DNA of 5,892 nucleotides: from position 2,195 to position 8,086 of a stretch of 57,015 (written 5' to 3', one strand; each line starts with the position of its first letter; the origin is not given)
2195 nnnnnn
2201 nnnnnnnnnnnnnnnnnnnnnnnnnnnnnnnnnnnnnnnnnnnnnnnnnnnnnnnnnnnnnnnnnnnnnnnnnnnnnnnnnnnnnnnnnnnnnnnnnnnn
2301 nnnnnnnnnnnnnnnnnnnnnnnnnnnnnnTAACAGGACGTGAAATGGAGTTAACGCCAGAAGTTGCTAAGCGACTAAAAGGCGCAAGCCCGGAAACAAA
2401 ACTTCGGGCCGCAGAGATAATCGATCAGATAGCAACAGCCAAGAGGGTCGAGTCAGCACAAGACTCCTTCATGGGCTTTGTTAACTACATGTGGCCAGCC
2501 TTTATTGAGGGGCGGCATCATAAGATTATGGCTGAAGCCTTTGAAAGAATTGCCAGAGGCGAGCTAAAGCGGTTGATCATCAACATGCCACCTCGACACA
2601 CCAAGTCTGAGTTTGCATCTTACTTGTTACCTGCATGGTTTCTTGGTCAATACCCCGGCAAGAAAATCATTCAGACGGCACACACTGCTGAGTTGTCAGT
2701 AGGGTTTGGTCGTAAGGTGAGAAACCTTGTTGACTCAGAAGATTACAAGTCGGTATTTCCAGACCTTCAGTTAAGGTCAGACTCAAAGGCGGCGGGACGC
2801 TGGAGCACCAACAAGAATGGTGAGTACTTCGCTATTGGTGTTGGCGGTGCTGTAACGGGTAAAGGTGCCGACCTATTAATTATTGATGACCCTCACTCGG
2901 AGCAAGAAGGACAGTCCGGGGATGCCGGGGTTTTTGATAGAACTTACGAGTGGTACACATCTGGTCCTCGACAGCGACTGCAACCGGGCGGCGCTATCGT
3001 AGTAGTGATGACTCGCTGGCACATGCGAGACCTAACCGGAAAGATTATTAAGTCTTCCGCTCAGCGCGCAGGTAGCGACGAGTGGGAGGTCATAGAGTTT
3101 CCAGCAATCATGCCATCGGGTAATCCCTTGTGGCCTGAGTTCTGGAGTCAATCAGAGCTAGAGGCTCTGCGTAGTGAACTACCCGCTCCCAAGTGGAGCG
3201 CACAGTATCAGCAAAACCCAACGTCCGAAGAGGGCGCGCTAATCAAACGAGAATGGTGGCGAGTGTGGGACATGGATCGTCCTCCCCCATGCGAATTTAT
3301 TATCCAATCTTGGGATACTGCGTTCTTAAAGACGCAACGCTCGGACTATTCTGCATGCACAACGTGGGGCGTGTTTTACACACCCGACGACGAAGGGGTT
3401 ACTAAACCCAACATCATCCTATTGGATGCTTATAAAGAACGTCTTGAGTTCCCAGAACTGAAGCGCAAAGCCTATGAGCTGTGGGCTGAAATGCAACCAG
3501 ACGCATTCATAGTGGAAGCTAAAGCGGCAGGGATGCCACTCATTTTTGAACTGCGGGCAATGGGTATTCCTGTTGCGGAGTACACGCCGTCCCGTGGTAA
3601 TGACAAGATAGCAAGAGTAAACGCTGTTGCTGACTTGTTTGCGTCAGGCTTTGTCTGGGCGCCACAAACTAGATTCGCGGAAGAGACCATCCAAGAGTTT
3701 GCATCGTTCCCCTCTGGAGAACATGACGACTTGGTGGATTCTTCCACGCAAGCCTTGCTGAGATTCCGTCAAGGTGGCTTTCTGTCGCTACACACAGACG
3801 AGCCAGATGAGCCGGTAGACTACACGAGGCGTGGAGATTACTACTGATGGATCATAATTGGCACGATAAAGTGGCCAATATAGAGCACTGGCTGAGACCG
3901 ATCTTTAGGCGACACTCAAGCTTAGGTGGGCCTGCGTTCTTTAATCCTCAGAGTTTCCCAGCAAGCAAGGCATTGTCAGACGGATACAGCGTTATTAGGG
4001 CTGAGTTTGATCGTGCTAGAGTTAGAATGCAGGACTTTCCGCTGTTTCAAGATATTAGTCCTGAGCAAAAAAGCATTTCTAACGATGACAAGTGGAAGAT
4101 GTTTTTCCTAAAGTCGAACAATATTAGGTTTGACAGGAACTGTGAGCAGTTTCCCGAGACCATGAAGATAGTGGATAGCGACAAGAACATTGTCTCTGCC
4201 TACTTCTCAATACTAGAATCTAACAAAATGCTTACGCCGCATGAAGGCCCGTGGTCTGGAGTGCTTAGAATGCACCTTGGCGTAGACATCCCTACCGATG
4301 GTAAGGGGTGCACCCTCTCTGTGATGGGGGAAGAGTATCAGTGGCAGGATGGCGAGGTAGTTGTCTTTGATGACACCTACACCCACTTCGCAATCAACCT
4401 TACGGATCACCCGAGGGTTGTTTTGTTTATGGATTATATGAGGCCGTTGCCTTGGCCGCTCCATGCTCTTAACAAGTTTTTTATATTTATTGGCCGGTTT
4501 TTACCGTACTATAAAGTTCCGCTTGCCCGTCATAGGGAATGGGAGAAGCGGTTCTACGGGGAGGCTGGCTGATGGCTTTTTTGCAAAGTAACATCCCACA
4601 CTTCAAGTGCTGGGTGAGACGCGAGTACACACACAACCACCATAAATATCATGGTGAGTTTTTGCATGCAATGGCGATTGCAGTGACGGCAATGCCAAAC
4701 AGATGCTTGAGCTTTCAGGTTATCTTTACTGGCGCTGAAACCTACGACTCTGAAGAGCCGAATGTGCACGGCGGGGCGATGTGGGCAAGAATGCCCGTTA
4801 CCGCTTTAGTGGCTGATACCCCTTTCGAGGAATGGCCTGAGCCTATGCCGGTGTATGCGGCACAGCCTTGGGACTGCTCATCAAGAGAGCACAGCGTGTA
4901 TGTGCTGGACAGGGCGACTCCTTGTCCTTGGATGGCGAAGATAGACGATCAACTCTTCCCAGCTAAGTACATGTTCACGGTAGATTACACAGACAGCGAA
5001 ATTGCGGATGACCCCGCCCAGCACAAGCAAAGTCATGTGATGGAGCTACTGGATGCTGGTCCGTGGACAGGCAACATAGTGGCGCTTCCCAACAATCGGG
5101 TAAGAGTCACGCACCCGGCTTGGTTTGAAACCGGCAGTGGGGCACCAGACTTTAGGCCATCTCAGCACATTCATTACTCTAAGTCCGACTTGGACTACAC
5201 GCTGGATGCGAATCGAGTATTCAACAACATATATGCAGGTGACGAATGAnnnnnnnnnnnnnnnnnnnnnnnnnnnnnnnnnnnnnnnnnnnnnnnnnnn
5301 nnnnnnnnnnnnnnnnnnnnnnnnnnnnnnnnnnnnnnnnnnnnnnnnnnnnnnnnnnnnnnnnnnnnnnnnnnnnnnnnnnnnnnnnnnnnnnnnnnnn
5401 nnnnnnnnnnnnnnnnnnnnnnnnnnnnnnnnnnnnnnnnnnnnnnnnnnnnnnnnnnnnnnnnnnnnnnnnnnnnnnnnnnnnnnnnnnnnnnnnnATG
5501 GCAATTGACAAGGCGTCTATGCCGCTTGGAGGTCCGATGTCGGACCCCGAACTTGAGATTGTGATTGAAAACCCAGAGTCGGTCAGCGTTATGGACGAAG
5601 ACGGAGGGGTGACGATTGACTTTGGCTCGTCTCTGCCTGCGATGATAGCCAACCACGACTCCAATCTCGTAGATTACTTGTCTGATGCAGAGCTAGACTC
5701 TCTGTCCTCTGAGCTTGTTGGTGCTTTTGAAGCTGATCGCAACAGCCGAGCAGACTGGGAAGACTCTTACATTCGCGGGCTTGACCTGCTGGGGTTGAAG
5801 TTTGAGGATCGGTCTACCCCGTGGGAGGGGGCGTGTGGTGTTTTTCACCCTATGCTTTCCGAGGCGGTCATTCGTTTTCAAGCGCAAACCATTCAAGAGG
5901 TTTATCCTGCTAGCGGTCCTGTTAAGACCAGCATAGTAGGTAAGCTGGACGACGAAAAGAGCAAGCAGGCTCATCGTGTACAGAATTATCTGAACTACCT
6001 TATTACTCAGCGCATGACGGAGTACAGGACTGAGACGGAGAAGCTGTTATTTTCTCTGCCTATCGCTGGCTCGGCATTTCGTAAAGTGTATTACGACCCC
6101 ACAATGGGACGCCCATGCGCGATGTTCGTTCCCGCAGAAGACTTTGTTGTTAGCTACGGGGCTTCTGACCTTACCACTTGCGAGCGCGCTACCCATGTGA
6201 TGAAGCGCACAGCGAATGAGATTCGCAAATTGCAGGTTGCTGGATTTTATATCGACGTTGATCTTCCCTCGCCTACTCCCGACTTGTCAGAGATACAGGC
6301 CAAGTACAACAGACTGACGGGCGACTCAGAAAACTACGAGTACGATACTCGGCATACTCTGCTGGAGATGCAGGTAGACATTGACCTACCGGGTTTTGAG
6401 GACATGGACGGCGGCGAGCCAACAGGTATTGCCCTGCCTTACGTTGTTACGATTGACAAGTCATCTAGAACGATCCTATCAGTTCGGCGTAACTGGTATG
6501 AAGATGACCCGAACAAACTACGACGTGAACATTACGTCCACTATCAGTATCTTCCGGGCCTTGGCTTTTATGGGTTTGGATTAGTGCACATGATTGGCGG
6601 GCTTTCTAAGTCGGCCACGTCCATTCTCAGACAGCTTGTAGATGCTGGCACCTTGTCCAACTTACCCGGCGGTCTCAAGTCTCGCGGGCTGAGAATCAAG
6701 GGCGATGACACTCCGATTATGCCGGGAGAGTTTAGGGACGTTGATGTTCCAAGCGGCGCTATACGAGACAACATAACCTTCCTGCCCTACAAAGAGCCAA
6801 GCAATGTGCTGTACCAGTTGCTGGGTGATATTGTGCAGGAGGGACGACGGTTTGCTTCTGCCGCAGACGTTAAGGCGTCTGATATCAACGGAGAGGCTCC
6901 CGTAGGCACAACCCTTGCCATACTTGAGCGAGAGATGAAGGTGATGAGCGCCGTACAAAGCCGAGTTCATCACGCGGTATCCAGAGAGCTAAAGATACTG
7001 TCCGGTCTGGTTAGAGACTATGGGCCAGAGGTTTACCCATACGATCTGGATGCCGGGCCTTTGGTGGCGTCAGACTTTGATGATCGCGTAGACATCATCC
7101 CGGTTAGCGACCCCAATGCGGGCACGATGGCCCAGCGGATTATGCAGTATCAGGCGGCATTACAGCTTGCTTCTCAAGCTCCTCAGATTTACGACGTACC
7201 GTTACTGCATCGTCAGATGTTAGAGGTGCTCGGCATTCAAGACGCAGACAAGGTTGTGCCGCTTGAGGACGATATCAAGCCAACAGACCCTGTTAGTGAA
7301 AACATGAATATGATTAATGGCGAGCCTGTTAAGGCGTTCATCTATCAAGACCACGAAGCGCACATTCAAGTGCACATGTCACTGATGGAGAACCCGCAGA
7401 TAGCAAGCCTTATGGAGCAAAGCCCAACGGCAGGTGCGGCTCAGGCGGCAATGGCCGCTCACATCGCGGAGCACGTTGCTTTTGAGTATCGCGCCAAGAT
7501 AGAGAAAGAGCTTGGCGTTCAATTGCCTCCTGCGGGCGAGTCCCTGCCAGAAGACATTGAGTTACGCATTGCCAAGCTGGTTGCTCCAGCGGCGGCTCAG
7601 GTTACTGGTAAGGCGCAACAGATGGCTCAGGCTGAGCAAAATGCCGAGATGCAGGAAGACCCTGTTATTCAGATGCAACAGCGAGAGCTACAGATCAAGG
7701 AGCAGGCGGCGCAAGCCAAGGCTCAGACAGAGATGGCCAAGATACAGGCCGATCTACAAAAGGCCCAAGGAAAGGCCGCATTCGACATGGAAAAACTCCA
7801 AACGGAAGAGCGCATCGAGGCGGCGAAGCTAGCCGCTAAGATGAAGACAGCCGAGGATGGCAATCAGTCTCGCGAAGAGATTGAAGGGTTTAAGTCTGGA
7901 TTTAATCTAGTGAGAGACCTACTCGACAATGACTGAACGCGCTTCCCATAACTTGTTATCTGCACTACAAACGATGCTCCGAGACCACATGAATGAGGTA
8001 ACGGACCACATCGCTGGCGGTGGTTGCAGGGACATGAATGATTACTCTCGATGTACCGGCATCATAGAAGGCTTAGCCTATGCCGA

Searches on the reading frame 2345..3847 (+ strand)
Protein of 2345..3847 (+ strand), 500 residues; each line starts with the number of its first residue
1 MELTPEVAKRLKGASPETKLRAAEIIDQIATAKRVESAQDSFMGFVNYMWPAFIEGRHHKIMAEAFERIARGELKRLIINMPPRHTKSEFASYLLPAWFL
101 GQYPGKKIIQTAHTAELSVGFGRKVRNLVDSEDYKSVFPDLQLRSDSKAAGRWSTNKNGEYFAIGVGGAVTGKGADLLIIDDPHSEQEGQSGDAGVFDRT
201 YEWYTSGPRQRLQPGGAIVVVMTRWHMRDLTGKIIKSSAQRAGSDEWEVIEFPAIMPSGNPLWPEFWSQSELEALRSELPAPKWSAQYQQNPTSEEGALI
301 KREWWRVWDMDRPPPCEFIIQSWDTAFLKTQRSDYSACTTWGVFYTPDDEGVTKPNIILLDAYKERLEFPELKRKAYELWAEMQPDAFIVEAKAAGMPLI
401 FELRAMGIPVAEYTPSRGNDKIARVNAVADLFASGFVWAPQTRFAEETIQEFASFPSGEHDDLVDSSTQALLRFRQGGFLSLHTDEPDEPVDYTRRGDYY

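Call 3: search_protein_families(library=pfam, proteins=[window:2345-3847:+], max_evalue=0.1)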
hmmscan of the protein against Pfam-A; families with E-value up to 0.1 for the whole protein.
window:2345-3847:+ (500 aa): 2 families
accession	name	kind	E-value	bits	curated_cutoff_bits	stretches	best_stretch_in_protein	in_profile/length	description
PF17289.8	Terminase_6C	-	6.3e-07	29.9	22.6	1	322-472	2-153/155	Terminase RNaseH-like domain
PF03237.21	Terminase_6N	-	0.0026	17.9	22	1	79-304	2-212/215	Terminase large subunit, T4likevirus-type, N-terminal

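Call 4: search_protein_families(library=phrogs, proteins=[window:2345-3847:+], max_evalue=0.1)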
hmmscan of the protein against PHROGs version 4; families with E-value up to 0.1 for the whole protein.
window:2345-3847:+ (500 aa): 7 families
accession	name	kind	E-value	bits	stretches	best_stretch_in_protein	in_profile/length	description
phrog_38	-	head and packaging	5.1e-105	353.8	1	23-479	255-708/760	terminase large subunit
phrog_4758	-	head and packaging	8.9e-62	209.6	1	26-257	4-238/243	terminase large subunit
phrog_5573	-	head and packaging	9.4e-36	124.5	1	245-471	10-231/250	terminase large subunit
phrog_30251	-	head and packaging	1.3e-27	97.4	1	34-302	13-287/799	terminase large subunit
phrog_979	-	head and packaging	2.4e-06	27.5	1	295-471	410-596/642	terminase large subunit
phrog_12171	-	head and packaging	0.00077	20.6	1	419-473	40-94/110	terminase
phrog_17688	-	unknown function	0.047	14.1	1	81-252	70-233/290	-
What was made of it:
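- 2345..3847 (+): terL (500 aa), immediately downstream and apparently in the same operon. phrog_38 at 5e-105 and PF17289 (calls 3, 4).
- Checked: terL is 2345-3847 (calls 3, 4).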

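Call 5: search_dna_similar(query=window:2345-3847:+, collection=phages, mode=protein, max_rows=25)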
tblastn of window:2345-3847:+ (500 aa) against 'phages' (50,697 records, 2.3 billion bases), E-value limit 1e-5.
Records with a match: 2729; places in all: 2735; records where one place covers at least 80% of the query: 1129.
Best place of each record, by identity: <60% 2729.
By first word of the organism name: Mycobacterium 496; Klebsiella 445; Escherichia 340; Microbacterium 273; Gordonia 165; Vibrio 82; Bacteriophage 55; Acinetobacter 51; Caulobacter 43; Brucella 41; and 102 more.
By host as written in the record: Mycobacterium smegmatis mc2 155 348; - 250; Klebsiella pneumoniae 196; Gordonia terrae 3612 127; Microbacterium foliorum NRRL B-24224 SEA 111; Microbacterium foliorum NRRL B-24224 104; Escherichia coli 95; Mycobacterium smegmatis mc#155 83; and 552 more.
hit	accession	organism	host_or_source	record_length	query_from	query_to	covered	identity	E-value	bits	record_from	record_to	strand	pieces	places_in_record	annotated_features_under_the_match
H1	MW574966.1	phage 023Pt_psg01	unknown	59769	34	485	90%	59.5%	0e+0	579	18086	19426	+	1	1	terminase large subunit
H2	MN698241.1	Pelagibacter phage HTVC027P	Candidatus Pelagibacter sp. HTCC1062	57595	28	480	91%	59.0%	0e+0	572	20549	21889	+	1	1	terminase large subunit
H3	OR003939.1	Phage DSL-LC04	Gammaproteobacteria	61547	36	500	93%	57.5%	1e-174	550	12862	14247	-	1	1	terminase large subunit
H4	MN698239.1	Pelagibacter phage HTVC023P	Candidatus Pelagibacter sp. HTCC1062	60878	33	500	94%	53.8%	5e-160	508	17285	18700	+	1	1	terminase large subunit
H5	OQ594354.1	Synechococcus phage MinM2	Synechococcus sp.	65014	26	492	93%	47.1%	3e-140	451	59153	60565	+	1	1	terminase large subunit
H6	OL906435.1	Planktothrix phage Pag-Yong1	Planktothrix agardhii FACHB-1261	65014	26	492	93%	47.1%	3e-140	451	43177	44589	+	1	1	terminase large subunit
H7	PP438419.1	Planktothrix phage Pra-JY27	Planktothricoides raciborskii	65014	26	492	93%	47.1%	3e-140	451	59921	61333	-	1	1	terminase large subunit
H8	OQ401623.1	Roseobacter phage CRP-901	Roseobacter sp. FZCC0083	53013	34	500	93%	35.1%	6e-80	277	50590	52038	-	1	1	terminase large subunit | terminase small subunit | head to tail connecting protein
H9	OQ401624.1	Roseobacter phage CRP-902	Roseobacter sp. FZCC0083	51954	12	489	96%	33.9%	8e-81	280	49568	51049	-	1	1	terminase large subunit | terminase small subunit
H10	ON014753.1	Pseudanabaena phage Pam1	Pseudanabaena sp.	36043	38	468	86%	35.5%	1e-71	253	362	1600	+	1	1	terminase large subunit | terminase small subunit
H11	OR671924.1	Roseobacter phage CRP-810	Roseobacter sp. (CHUG lineage)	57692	34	471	88%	34.0%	2e-71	253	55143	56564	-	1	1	terminase large subunit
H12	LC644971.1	Acetobacter phage phiAO1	Acetobacter orleanensis NBRC 3170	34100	1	471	94%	31.5%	1e-58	215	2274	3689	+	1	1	phage Terminase protein | hypothetical protein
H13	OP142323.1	Staphylococcus phage Lacachita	Staphylococcus epidermidis 1457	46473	36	474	88%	33.6%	2e-62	226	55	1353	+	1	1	terminase large subunit | terminator (x2)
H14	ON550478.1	Staphylococcus phage Sazerac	Staphylococcus epidermidis LM1680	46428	36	474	88%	33.4%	3e-62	226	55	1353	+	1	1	putative terminase large subunit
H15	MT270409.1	Phaeobacter phage MD18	Phaeobacter inhibens DSM 17395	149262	2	477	95%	30.8%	1e-48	186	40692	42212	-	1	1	hypothetical protein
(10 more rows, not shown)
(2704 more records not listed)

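Call 7: get_annotated_region(hit=H1, flank=6000)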
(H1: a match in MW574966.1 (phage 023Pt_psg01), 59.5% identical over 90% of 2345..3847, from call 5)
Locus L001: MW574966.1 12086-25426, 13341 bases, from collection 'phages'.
description: Phage 023Pt_psg01, complete genome.
organism: phage 023Pt_psg01 (NCBI taxid 2945965)
taxonomy: Viruses; Duplodnaviria; Heunggongvirae; Uroviricota; Caudoviricetes
host: unknown; source: seawater; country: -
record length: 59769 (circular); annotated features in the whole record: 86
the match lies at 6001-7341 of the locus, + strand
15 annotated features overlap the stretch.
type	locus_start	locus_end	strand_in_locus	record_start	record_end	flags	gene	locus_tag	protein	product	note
CDS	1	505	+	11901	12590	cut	-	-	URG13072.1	putative exonuclease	-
CDS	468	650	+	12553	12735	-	-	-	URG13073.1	hypothetical protein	-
CDS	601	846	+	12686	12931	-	-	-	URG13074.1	hypothetical protein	-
CDS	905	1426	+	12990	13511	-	-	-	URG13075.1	peptide deformylase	-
CDS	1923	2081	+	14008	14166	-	-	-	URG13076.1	hypothetical protein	-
CDS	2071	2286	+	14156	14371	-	-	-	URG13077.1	hypothetical protein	-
CDS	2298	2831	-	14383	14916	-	-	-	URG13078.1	terminase small subunit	-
CDS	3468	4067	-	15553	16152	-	-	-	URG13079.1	hypothetical protein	-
CDS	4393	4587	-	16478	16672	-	-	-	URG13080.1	hypothetical protein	-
CDS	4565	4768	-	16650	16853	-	-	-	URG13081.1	hypothetical protein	-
CDS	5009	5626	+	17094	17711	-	-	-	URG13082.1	hypothetical protein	-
CDS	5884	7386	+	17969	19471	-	-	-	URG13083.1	terminase large subunit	-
CDS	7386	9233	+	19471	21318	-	-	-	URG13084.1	hypothetical protein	-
CDS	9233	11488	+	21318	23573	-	-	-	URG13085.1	hypothetical protein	-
CDS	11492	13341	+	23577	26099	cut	-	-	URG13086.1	head to tail connecting protein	-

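Call 8: get_annotated_region(hit=H2, flank=6000)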
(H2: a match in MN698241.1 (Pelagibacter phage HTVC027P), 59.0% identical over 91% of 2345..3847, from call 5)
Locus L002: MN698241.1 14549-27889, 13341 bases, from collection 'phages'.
description: Pelagibacter phage HTVC027P, complete genome.
organism: Pelagibacter phage HTVC027P (NCBI taxid 2686457)
taxonomy: Viruses; Duplodnaviria; Heunggongvirae; Uroviricota; Caudoviricetes
host: Candidatus Pelagibacter sp. HTCC1062; source: seawater; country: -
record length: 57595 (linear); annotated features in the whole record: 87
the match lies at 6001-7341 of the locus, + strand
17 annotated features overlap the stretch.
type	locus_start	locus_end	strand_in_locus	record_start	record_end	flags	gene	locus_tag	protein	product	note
CDS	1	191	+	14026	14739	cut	-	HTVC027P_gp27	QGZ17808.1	exonuclease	-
CDS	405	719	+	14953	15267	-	-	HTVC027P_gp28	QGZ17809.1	hypothetical protein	-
CDS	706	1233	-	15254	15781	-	-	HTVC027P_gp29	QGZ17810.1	terminase small subunit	-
CDS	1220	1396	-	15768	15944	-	-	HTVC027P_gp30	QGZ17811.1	hypothetical protein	-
CDS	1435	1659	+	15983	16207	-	-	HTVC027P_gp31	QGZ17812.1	hypothetical protein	-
CDS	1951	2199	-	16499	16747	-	-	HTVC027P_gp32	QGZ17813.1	hypothetical protein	-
CDS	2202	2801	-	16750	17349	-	-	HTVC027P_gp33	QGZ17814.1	hypothetical protein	-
CDS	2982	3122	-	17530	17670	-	-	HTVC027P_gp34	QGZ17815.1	hypothetical protein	-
CDS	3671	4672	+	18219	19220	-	-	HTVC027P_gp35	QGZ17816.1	hypothetical protein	-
CDS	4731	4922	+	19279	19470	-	-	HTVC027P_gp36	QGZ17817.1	hypothetical protein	-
CDS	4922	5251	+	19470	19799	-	-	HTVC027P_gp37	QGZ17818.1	hypothetical protein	-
CDS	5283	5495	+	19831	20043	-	-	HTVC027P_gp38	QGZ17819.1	hypothetical protein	-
CDS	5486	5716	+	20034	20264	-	-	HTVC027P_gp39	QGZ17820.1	hypothetical protein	-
CDS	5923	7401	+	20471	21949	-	-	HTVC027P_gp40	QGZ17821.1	terminase large subunit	-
CDS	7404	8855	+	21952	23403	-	-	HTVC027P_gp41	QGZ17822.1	hypothetical protein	-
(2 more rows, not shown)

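Call 9: get_annotated_region(hit=H3, flank=6000)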
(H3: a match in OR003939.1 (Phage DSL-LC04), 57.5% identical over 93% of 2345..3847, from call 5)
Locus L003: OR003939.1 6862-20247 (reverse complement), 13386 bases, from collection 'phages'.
description: Phage DSL-LC04, complete genome.
organism: Phage DSL-LC04 (NCBI taxid 3058958)
taxonomy: Viruses; Duplodnaviria; Heunggongvirae; Uroviricota; Caudoviricetes
host: Gammaproteobacteria; source: water sample of Dishui Lake; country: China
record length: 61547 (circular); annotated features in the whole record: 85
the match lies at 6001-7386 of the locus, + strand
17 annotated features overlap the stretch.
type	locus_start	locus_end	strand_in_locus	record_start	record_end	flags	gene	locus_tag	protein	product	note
CDS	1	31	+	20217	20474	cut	-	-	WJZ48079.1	hypothetical protein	-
CDS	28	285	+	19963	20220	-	-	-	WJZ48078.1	hypothetical protein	-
CDS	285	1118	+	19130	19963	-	-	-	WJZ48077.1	terminase small subunit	-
CDS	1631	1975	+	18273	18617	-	-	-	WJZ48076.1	hypothetical protein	-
CDS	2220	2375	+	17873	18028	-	-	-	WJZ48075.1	hypothetical protein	-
CDS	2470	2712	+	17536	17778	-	-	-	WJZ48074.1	hypothetical protein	-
CDS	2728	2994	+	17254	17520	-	-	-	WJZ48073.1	hypothetical protein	-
CDS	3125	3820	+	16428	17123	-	-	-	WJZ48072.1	hypothetical protein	-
CDS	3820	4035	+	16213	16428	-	-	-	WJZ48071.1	hypothetical protein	-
CDS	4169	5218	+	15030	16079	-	-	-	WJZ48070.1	hypothetical protein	-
CDS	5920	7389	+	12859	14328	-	-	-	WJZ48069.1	terminase large subunit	-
CDS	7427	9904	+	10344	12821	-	-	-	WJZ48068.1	PcfJ-like protein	-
CDS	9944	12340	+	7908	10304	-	-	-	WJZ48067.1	portal protein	-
CDS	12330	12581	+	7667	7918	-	-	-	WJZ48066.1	hypothetical protein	-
CDS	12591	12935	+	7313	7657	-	-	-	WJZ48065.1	hypothetical protein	-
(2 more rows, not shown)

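Call 10: get_annotated_region(hit=H5, flank=6000)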
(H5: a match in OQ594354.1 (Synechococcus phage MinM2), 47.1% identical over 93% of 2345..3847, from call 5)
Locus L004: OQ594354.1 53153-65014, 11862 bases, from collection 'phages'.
description: Synechococcus phage MinM2, complete genome.
organism: Synechococcus phage MinM2 (NCBI taxid 3035943)
taxonomy: Viruses; Duplodnaviria; Heunggongvirae; Uroviricota; Caudoviricetes
host: Synechococcus sp.; source: fresh water; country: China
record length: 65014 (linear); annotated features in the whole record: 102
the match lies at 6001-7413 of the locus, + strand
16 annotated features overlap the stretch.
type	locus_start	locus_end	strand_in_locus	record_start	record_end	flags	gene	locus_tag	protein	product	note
CDS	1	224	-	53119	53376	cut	-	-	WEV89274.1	hypothetical protein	MM2_87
CDS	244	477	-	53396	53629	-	-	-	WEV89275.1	hypothetical protein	MM2_88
CDS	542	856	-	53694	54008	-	-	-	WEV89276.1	molybdenum cofactor biosynthesis protein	molybdenum cofactor biosynthesis protein MoaE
CDS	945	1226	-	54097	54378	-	-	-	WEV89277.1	hypothetical protein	MM2_90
CDS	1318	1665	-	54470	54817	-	-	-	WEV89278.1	hypothetical protein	MM2_91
CDS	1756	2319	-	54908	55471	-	-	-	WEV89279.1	hypothetical protein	MM2_92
CDS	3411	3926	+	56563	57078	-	-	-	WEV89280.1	hypothetical protein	MM2_93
CDS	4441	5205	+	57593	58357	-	-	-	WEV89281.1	glycoside hydrolase family 19 protein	glycoside hydrolase family 19 protein #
CDS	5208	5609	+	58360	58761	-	-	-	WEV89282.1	hypothetical protein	MM2_95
CDS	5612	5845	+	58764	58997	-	-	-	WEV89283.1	RusA family crossover junction endodeoxyribonuclease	-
CDS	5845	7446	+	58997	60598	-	-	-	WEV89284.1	terminase large subunit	-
CDS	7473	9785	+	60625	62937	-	-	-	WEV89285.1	hypothetical protein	MM2_98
CDS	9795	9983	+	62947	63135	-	-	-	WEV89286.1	hypothetical protein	MM2_99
CDS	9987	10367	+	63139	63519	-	-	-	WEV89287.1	co-chaperonin GroES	co-chaperonin GroES #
CDS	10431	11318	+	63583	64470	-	-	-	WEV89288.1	hypothetical protein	MM2_101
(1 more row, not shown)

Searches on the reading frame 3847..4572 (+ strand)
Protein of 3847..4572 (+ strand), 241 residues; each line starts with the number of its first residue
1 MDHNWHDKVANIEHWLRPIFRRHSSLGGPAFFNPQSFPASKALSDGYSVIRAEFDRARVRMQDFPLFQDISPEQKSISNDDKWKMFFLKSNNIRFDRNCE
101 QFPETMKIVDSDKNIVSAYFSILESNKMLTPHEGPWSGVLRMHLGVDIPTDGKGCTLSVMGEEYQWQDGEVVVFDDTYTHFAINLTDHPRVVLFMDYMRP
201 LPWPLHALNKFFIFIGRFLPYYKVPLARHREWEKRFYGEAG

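Call 3: search_protein_families(library=pfam, proteins=[window:3847-4572:+], max_evalue=0.1)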
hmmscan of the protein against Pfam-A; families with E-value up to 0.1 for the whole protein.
window:3847-4572:+ (241 aa): 2 families
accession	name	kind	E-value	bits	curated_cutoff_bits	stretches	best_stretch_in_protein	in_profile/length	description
PF05118.21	Asp_Arg_Hydrox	-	9e-43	146.3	22.6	1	47-200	4-157/157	Aspartyl/Asparaginyl beta-hydroxylase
PF07883.17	Cupin_2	-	0.017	15.2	27.2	1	151-194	26-68/70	Cupin domain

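Call 4: search_protein_families(library=phrogs, proteins=[window:3847-4572:+], max_evalue=0.1)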
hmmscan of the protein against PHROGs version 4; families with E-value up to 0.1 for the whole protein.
window:3847-4572:+ (241 aa): 2 families
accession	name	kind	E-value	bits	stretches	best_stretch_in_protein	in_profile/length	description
phrog_25472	-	unknown function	6.1e-08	33.4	1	110-198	128-213/234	-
phrog_25655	-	unknown function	0.00011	22.8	1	104-197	60-154/164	-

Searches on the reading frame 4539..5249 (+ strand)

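Call 3: search_protein_families(library=pfam, proteins=[window:4539-5249:+], max_evalue=0.1)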
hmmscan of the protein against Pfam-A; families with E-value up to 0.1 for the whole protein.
window:4539-5249:+ (236 aa): 1 family
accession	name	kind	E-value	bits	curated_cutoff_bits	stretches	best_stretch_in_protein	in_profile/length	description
PF00882.24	Zn_dep_PLPC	-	0.014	15.7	26.8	0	184-214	14-55/167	Zinc dependent phospholipase C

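Call 4: search_protein_families(library=phrogs, proteins=[window:4539-5249:+], max_evalue=0.1)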
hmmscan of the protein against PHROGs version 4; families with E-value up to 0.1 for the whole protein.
window:4539-5249:+ (236 aa): 1 family
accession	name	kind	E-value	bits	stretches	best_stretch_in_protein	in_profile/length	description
phrog_3704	-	moron, auxiliary metabolic gene and host takeover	9.3e-28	98.1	1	12-217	1-195/223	ferredoxin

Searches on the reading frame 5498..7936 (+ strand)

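Call 3: search_protein_families(library=pfam, proteins=[window:5498-7936:+], max_evalue=0.1)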
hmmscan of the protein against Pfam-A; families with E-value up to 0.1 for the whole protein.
window:5498-7936:+ (812 aa): 0 families

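Call 4: search_protein_families(library=phrogs, proteins=[window:5498-7936:+], max_evalue=0.1)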
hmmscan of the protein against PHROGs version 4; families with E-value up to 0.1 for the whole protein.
window:5498-7936:+ (812 aa): 3 families
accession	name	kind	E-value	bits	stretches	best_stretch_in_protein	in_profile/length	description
phrog_1216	-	head and packaging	9.7e-28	98.1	1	86-713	127-678/714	portal protein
phrog_332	-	connector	9.7e-06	25.2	1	152-453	101-372/560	head-tail adaptor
phrog_156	-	head and packaging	0.065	12.6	0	557-788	453-654/681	portal protein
